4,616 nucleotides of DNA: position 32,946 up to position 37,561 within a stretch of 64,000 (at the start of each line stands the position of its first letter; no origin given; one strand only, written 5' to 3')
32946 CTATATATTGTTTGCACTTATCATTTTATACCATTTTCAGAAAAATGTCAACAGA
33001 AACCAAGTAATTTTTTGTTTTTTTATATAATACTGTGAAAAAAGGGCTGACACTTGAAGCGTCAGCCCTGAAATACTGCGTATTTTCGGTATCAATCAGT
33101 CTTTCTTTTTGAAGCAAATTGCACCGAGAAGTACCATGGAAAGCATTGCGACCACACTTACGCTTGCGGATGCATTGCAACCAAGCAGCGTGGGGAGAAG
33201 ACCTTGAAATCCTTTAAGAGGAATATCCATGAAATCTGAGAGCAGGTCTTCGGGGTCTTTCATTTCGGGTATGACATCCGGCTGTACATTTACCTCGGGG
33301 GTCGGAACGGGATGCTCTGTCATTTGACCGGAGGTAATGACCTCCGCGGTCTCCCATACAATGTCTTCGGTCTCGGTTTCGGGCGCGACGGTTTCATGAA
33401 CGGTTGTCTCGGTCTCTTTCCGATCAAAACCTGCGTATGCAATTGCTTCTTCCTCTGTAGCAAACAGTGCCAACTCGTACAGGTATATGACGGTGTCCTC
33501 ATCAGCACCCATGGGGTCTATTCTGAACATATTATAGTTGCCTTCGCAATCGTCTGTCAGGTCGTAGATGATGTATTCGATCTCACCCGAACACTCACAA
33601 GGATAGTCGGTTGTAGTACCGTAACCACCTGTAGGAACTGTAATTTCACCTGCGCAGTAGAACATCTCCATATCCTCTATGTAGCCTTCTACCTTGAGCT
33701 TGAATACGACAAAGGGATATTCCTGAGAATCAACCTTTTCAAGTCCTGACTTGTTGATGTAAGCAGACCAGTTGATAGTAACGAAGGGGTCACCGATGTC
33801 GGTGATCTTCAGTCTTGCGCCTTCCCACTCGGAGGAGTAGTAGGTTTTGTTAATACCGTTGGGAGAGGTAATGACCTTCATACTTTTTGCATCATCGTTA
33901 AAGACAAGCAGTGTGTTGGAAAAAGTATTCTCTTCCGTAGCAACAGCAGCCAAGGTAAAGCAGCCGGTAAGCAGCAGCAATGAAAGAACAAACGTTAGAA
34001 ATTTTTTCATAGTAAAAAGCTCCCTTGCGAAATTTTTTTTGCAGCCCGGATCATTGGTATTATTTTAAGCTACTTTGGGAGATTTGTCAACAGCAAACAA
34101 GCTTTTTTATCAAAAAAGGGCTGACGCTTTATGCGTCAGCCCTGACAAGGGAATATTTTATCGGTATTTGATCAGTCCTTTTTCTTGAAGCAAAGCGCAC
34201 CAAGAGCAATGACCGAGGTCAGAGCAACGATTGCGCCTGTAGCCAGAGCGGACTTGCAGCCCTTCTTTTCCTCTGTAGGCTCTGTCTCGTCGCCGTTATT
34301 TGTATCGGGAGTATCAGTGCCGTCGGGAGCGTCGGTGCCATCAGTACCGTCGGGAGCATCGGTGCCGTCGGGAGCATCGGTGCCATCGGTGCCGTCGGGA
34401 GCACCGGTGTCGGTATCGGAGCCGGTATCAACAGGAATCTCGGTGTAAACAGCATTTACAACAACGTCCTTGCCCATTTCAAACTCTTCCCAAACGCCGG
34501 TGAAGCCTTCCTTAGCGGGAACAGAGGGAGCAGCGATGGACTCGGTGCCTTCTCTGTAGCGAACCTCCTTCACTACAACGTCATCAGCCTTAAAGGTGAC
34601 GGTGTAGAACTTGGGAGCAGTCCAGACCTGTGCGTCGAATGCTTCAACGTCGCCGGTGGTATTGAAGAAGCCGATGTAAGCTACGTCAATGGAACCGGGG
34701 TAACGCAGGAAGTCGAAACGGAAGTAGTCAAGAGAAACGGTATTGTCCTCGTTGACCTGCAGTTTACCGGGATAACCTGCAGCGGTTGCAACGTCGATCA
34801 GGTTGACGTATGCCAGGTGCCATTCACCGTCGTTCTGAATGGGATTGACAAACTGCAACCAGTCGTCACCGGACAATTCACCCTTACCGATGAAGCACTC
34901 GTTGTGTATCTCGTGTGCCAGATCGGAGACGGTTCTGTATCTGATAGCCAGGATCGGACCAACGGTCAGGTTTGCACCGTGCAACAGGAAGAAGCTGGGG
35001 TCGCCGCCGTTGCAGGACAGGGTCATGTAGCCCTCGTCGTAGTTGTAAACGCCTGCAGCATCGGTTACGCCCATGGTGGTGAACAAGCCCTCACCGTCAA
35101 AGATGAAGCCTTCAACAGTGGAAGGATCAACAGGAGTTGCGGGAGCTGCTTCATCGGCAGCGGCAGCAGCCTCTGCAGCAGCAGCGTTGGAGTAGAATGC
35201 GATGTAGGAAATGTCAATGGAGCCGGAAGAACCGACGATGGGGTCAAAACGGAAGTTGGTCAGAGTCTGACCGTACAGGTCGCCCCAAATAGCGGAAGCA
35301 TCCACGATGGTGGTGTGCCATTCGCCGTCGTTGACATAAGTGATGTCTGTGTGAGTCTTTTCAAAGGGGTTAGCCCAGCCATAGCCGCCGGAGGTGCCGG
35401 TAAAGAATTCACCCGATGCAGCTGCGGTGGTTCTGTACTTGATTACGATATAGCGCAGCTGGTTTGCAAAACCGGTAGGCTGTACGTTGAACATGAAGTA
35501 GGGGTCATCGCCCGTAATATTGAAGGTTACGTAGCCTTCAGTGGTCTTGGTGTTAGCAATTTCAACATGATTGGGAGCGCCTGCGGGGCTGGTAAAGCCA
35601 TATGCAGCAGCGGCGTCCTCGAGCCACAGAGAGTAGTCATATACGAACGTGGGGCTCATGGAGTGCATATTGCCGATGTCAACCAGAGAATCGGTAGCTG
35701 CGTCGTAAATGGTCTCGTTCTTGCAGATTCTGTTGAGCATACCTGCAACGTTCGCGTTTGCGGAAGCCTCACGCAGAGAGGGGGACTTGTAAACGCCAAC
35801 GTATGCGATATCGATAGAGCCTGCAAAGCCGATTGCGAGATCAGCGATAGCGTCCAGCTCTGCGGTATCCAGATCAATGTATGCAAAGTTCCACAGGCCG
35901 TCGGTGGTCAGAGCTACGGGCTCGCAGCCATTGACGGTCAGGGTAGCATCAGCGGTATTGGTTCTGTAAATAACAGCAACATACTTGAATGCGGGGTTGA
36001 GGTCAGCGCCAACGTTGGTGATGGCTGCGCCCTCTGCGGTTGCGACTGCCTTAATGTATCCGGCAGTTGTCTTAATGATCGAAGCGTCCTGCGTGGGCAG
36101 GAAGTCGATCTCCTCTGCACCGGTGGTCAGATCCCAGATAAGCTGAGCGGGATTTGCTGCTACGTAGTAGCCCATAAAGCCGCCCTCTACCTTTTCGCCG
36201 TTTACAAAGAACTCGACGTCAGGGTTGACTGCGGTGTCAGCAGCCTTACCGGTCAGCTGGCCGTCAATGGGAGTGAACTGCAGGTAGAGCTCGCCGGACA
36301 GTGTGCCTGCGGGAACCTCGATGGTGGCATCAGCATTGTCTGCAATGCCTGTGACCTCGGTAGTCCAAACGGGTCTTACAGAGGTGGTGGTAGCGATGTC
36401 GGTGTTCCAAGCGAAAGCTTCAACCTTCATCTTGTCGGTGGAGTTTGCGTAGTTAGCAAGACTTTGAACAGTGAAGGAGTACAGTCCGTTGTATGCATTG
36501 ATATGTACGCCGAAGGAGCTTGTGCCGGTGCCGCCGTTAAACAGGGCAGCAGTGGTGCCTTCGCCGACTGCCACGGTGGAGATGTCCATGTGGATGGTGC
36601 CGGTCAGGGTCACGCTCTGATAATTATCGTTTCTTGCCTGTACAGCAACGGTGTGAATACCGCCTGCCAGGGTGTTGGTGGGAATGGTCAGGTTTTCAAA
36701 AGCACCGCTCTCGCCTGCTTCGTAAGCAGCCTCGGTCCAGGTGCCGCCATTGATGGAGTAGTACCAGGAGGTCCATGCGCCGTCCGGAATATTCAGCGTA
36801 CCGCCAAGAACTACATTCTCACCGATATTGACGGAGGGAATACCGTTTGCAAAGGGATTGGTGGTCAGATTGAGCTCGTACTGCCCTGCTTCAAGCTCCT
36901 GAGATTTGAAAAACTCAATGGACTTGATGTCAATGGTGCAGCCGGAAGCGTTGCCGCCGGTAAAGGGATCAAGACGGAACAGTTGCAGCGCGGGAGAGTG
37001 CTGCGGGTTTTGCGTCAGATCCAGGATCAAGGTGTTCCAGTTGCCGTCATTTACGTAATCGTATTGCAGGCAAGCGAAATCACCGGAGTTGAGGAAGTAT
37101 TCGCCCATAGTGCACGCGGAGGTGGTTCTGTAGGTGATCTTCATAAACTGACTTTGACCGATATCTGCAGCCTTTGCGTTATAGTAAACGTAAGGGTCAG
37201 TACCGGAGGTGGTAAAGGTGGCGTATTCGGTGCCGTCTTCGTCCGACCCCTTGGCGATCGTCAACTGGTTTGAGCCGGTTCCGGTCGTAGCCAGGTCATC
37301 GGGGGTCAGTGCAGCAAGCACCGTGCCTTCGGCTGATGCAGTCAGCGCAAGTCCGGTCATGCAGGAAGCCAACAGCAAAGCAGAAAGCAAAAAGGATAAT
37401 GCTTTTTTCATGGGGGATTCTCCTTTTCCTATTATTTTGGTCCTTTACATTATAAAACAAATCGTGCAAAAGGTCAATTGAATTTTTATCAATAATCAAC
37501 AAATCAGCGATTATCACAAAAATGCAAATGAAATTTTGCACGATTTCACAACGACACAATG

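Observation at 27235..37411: Five consecutive secreted proteins share a Gly-Cys / hydrophobic helix / KKKD C-terminal tail: candidate sorting or lipid-anchoring signal with no processing enzyme in view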

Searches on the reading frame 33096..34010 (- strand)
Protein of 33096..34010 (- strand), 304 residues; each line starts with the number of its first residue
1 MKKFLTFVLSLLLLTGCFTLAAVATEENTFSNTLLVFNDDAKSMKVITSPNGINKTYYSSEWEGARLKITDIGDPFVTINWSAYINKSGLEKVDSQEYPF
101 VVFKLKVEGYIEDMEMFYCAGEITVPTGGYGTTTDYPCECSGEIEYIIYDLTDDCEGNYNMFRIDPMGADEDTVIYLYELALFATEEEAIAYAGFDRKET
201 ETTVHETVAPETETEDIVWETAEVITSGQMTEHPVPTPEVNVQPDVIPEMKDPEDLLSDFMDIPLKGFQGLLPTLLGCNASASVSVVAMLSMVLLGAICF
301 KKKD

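Call 3: search_protein_families(library=ncbifam, proteins=[window:33096-34010:-], max_evalue=1)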
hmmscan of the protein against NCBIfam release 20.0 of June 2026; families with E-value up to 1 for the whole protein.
window:33096-34010:- (304 aa): 2 families
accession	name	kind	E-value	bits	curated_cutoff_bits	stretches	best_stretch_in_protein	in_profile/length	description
NF058647.1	lipo_LytA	equivalog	0.36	11.1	110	1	1-27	1-28/107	acidic lipoprotein LytA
NF053819.1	EF0750_LPXTG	subfamily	0.82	10.2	47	0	1-40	1-43/105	EF2685/EF0750 family sortase-dependent surface protein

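Call 4: search_protein_families(library=pfam, proteins=[window:33096-34010:-], max_evalue=0.1)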
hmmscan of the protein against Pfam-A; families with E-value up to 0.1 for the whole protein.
window:33096-34010:- (304 aa): 1 family
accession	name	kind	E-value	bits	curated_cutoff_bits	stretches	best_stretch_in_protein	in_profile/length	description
PF08139.17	LPAM_1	-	0.0057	17.5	20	1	1-17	1-17/18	Prokaryotic membrane lipoprotein lipid attachment site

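Call 10: find_related_loci(query=window:33096-34010:-, collection=genome_contigs, flank=10000)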
Query window:33096-34010:- (304 aa) in genome_contigs; peptide patterns used: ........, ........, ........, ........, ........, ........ (x = any residue, [..] = any of these).
21 stretches matched a pattern; 2 encode a relative of the query (tblastn E <= 1e-3); 2 distinct loci.
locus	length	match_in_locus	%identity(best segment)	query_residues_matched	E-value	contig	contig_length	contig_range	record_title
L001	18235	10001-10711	51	29-304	5e-82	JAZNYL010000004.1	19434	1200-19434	MAG: Eubacteriales bacterium isolate T1900044776_TS20190242.MAGScoT_cleanbin_000008 SGB_2481_k141_1379140, whole genome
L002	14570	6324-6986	65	1-201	4e-88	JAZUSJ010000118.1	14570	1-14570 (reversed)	MAG: Eubacteriales bacterium isolate T1900044846_TS20190312.MAGScoT_cleanbin_000018 SGB_2977_k141_223859, whole genome s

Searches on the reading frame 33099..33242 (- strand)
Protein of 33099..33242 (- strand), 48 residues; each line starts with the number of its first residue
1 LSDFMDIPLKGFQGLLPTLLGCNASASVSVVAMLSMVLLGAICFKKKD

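Call 5: search_protein_families(library=ncbifam, proteins=[window:33099-33242:-], max_evalue=10)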
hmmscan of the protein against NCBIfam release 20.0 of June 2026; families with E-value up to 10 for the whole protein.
seq(48 aa): 2 families
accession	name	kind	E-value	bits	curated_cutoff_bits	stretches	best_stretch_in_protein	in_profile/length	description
NF033846.1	Rumino_NPXTG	domain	0.077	13.3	23.5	1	30-47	12-29/30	NPXTG-anchored protein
TIGR03382.1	GC_trans_RRR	domain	0.16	12.6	15.85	1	21-40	1-20/27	MYXO-CTERM sorting domain-containing protein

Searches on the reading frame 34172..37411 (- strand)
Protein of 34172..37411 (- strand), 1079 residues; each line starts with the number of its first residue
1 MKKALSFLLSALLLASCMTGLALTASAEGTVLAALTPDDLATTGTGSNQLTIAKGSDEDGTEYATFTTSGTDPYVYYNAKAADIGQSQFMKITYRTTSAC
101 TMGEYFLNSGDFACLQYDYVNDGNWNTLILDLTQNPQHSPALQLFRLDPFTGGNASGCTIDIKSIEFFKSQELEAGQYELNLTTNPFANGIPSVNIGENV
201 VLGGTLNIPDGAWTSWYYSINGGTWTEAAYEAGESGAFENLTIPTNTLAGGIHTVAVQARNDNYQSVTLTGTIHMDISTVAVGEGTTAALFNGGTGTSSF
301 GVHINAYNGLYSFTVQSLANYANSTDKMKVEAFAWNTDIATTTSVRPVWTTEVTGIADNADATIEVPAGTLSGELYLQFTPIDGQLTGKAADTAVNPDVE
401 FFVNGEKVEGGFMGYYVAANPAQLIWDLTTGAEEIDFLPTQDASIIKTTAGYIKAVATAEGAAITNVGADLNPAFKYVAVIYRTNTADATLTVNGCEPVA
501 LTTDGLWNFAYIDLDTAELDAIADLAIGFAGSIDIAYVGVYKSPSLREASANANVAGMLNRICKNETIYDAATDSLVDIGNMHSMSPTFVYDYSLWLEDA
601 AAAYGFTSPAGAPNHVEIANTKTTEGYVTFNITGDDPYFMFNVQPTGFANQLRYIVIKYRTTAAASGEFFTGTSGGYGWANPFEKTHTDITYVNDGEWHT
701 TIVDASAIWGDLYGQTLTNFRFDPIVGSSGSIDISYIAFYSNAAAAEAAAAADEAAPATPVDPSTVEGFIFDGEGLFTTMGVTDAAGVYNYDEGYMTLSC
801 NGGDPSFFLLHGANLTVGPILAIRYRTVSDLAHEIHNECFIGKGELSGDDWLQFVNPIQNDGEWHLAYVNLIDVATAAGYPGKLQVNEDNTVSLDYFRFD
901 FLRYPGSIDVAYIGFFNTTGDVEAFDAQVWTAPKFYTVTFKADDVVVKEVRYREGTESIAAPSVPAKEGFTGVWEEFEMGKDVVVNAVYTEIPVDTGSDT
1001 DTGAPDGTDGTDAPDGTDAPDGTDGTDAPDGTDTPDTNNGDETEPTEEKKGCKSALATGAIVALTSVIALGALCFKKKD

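Call 3: search_protein_families(library=ncbifam, proteins=[window:34172-37411:-], max_evalue=1)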
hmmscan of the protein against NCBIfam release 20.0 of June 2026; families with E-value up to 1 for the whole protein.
window:34172-37411:- (1079 aa): 2 families
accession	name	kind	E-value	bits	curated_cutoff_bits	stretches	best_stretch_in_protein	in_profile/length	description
NF038329.2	gly_rich_SclB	equivalog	0.011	14.6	325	1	1001-1045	299-342/442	LPXTG-anchored collagen-like adhesin Scl2/SclB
NF041938.1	RSIGE_not_HEIGH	exception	0.15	11.3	375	1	998-1077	250-322/325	MYXO-CTERM-anchored inactivated metalloprotease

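Call 4: search_protein_families(library=pfam, proteins=[window:34172-37411:-], max_evalue=0.1)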
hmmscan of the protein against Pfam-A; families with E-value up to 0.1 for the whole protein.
window:34172-37411:- (1079 aa): 0 families

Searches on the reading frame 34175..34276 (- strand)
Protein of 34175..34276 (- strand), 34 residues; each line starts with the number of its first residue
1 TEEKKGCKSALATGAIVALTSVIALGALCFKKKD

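Call 51: search_protein_representatives(alignment_id=A3)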
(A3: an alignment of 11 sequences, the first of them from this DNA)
Query: 11 sequences, 33 profile positions. Proteins with E-value up to 0.001 (for the whole library): 58; up to 1e-10: 0; up to 1e-30: 0. The best 58 are listed.
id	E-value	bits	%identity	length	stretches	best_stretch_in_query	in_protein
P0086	1.1e-10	57.2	-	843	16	2-14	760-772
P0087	4.1e-10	55.4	-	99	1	1-33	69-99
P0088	6.6e-10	54.7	-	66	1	1-33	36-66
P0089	2.7e-09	52.7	-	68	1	1-33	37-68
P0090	3.1e-09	52.5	-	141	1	1-33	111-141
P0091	3.5e-09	52.4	-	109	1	1-33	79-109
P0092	4.7e-09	51.9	-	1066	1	3-33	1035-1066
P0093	5.4e-09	51.8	-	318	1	3-33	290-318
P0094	6.3e-09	51.6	-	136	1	2-33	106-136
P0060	1.3e-08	50.6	-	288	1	2-33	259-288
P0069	1.3e-08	50.6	-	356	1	2-33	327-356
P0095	1.3e-08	50.5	-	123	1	1-33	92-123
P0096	4.9e-08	48.7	-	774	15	2-13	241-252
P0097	6.8e-08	48.2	-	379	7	4-19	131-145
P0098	9.1e-08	47.8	-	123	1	1-33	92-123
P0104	5.8e-06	42.1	-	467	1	2-32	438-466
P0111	4.6e-05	39.2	-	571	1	2-32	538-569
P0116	8.1e-05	38.4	-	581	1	2-33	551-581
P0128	2.9e-04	36.6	-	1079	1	1-33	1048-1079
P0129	2.9e-04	36.6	-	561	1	2-33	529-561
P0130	2.9e-04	36.6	-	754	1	5-32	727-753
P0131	3.4e-04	36.4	-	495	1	1-32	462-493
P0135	6.4e-04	35.5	-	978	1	2-31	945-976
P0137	7.0e-04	35.4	-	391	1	2-32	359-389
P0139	8.3e-04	35.2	-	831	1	2-33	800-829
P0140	9.9e-04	34.9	-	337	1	1-33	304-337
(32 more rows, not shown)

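Call 54: search_protein_families(library=pfam, proteins=[P0104, P0111, P0116, P0128, P0129, P0130, P0131, P0135, P0137, P0139], max_evalue=0.001)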
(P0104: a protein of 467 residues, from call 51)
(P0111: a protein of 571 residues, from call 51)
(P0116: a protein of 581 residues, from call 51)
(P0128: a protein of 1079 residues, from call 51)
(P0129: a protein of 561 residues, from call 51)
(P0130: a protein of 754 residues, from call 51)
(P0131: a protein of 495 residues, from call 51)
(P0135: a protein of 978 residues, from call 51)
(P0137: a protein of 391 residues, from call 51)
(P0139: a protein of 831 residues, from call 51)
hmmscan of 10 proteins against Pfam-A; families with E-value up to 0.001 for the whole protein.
P0104 (467 aa): 1 family
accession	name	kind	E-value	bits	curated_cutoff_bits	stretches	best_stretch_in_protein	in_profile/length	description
PF06452.16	CBM9_1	-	6.3e-17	62.5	23.4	1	41-221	1-183/185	Carbohydrate family 9 binding domain-like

P0111 (571 aa): 0 families

P0116 (581 aa): 0 families

P0128 (1079 aa): 0 families

P0129 (561 aa): 0 families

P0130 (754 aa): 0 families

P0131 (495 aa): 0 families

P0135 (978 aa): 1 family
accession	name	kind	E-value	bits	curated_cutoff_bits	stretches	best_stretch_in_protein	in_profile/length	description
PF13472.12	Lipase_GDSL_2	-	8.9e-10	39.8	32.9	1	695-851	2-155/178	GDSL-like Lipase/Acylhydrolase family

P0137 (391 aa): 0 families

P0139 (831 aa): 2 families
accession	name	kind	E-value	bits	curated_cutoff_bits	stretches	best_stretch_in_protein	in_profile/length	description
PF09479.16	Flg_new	-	3.6e-38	130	27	3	729-795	1-65/65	Listeria-Bacteroides repeat domain (List_Bact_rpt)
PF20578.4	aBig_2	-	4.7e-17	62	27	1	501-583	3-87/89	Atrophied bacterial Ig domain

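Call 55: list_cluster_members(proteins=[P0111, P0116, P0128, P0129, P0130, P0131, P0135, P0137, P0139, P0140])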
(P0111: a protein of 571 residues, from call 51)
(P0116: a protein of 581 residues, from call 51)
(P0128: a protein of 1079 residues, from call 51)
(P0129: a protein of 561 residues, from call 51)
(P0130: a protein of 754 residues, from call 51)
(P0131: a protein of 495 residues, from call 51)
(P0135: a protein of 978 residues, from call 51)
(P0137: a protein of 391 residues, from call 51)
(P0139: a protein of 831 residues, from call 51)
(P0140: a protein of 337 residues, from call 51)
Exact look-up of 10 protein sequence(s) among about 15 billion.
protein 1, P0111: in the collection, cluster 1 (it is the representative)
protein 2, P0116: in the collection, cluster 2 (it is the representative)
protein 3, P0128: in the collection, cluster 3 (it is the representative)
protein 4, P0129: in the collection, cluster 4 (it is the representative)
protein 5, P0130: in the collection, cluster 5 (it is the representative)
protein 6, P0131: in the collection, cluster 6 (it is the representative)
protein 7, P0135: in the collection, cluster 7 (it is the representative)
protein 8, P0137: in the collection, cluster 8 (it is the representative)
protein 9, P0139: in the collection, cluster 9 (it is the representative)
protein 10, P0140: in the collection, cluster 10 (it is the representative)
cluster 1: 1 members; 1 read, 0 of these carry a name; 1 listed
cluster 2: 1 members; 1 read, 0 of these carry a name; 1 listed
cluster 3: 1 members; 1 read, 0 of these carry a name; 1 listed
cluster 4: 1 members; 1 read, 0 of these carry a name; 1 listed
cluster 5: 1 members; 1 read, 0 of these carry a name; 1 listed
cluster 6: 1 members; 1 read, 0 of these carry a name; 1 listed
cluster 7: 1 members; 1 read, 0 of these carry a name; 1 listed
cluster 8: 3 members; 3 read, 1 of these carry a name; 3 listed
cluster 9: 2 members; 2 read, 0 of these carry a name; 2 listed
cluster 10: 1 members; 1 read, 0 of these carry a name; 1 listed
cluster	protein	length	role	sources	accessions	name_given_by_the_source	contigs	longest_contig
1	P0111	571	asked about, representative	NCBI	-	-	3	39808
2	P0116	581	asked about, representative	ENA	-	-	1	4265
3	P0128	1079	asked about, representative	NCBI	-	-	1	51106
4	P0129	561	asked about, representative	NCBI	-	-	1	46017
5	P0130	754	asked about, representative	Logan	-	-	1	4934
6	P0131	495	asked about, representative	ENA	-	-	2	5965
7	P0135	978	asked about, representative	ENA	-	-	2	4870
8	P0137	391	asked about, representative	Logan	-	-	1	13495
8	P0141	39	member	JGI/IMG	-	hypothetical protein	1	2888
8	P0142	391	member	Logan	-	-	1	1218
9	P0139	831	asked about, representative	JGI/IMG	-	-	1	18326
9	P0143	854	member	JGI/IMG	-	-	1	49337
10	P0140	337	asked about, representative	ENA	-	-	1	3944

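Call 58: find_encoding_contigs(protein=P0128, flank=10000, max_places=1)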
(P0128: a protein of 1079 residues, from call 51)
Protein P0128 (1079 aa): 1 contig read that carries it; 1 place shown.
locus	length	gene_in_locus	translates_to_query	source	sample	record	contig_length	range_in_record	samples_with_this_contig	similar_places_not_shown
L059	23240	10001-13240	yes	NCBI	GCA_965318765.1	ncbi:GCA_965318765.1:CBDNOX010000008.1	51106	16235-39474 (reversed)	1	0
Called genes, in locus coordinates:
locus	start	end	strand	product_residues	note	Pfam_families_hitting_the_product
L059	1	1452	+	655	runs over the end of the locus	-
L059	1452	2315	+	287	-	PF00892:EamA (weak)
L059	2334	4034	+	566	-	-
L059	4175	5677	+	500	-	-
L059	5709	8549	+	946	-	-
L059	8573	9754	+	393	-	PF00753:Lactamase_B (faint), PF12706:Lactamase_B_2 (faint)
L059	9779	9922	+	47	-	-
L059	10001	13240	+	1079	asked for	-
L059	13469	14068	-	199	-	-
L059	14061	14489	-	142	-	PF06541:ABC_trans_CmpB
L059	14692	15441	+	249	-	-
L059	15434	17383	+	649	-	PF00133:tRNA-synt_1, PF09334:tRNA-synt_1g, PF00133:tRNA-synt_1 (weak), PF19303:Anticodon_3, PF08264:Anticodon_1, PF01588:tRNA_bind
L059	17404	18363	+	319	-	PF01210:NAD_Gly3P_dh_N, PF02558:ApbA, PF07479:NAD_Gly3P_dh_C, PF20618:GPD_NAD_C_bact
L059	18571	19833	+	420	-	PF09991:DUF2232 (weak)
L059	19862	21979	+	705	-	PF24898:GGDEF_GdpP, PF01368:DHH, PF02272:DHHA1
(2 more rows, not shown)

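Call 62: find_encoding_contigs(protein=P0111, flank=10000, max_places=1)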
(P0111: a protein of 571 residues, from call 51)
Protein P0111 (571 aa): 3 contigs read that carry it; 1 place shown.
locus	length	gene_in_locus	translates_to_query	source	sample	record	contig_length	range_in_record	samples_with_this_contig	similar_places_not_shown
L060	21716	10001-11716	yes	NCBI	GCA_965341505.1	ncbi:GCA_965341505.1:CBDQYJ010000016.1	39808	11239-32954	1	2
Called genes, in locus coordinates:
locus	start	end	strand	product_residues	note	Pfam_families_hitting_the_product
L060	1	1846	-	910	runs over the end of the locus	PF17854:FtsK_alpha, PF01580:FtsK_SpoIIIE, PF09397:FtsK_gamma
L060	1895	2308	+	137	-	PF01925:TauE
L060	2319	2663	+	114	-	PF01925:TauE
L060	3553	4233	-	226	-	PF01553:Acyltransferase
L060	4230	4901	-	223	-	PF02224:Cytidylate_kin, PF13189:Cytidylate_kin2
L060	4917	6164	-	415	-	PF00890:FAD_binding_2 (weak), PF01134:GIDA, PF01262:AlaDh_PNT_C (weak), PF01266:DAO (weak), PF03486:HI0933_like, PF07992:Pyr_redox_2, PF12831:FAD_oxidored, PF22780:HI0933_like_1st, +2 more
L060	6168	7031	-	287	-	PF01418:HTH_6, PF01380:SIS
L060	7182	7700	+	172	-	-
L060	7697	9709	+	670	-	PF13439:Glyco_transf_4, PF13477:Glyco_trans_4_2, PF13579:Glyco_trans_4_4, PF13692:Glyco_trans_1_4, PF04230:PS_pyruv_trans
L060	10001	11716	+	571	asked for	-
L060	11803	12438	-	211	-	PF21981:RecX_HTH3 (weak)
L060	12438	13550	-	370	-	PF00154:RecA_N, PF06745:ATPase (faint), PF08423:Rad51, PF21096:RecA_C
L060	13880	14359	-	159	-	PF02664:LuxS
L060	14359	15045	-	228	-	PF01048:PNP_UDP_1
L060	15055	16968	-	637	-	PF00005:ABC_tran, PF02463:SMC_N (faint), PF03193:RsgA_GTPase (faint), PF03215:Rad17 (faint), PF13476:AAA_23 (faint), PF13555:AAA_29 (faint), PF12848:ABC_tran_Xtn, PF00005:ABC_tran, +7 more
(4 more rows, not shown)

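Call 63: find_encoding_contigs(protein=P0129, flank=10000, max_places=1)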
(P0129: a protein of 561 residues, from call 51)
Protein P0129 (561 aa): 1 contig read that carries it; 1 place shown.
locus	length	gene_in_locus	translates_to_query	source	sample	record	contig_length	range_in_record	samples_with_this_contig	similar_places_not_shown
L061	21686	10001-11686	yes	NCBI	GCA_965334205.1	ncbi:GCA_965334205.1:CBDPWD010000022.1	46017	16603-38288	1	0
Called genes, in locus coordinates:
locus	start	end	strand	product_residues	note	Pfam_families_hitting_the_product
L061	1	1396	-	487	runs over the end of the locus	PF22422:MGH1-like_GH, PF03633:Glyco_hydro_65C (faint)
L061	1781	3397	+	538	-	PF00728:Glyco_hydro_20, PF18088:Glyco_H_20C_C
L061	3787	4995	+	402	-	PF07221:GlcNAc_2-epim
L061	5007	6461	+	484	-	-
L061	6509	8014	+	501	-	PF13416:SBP_bac_8 (weak)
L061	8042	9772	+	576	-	-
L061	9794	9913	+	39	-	-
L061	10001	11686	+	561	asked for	-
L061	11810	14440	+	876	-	PF00753:Lactamase_B (weak)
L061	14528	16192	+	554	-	PF00753:Lactamase_B (weak), PF12706:Lactamase_B_2 (weak)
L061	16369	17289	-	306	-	PF02311:AraC_binding (weak), PF00165:HTH_AraC (faint), PF12833:HTH_18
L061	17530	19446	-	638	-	PF00249:Myb_DNA-binding (faint), PF14311:DUF4379 (faint), PF22083:I-HmuI_NUMOD-like (weak)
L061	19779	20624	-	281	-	PF02311:AraC_binding, PF07883:Cupin_2 (weak), PF00165:HTH_AraC (weak), PF12833:HTH_18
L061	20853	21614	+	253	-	PF01261:AP_endonuc_2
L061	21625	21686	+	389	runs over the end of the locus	PF01408:GFO_IDH_MocA, PF22725:GFO_IDH_MocA_C3, PF02894:GFO_IDH_MocA_C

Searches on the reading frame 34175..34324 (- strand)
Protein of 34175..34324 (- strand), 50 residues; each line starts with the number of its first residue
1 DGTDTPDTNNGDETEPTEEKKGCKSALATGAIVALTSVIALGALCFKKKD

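Call 5: search_protein_families(library=ncbifam, proteins=[window:34175-34324:-], max_evalue=10)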
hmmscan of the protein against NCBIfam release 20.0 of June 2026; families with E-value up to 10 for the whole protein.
seq(50 aa): 1 family
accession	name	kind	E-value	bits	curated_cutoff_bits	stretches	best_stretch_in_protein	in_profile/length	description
NF035936.1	agg_sub_LPXTH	equivalog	0.36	10.4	100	1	25-49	255-280/281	serine-rich aggregation substance UasX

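Call 20: find_homologous_proteins(query=A2, max_evalue=10)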
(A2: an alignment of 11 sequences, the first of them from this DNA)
Query A2 (11 sequences): 674 candidates shared short words with the query, none scored E <= 10.
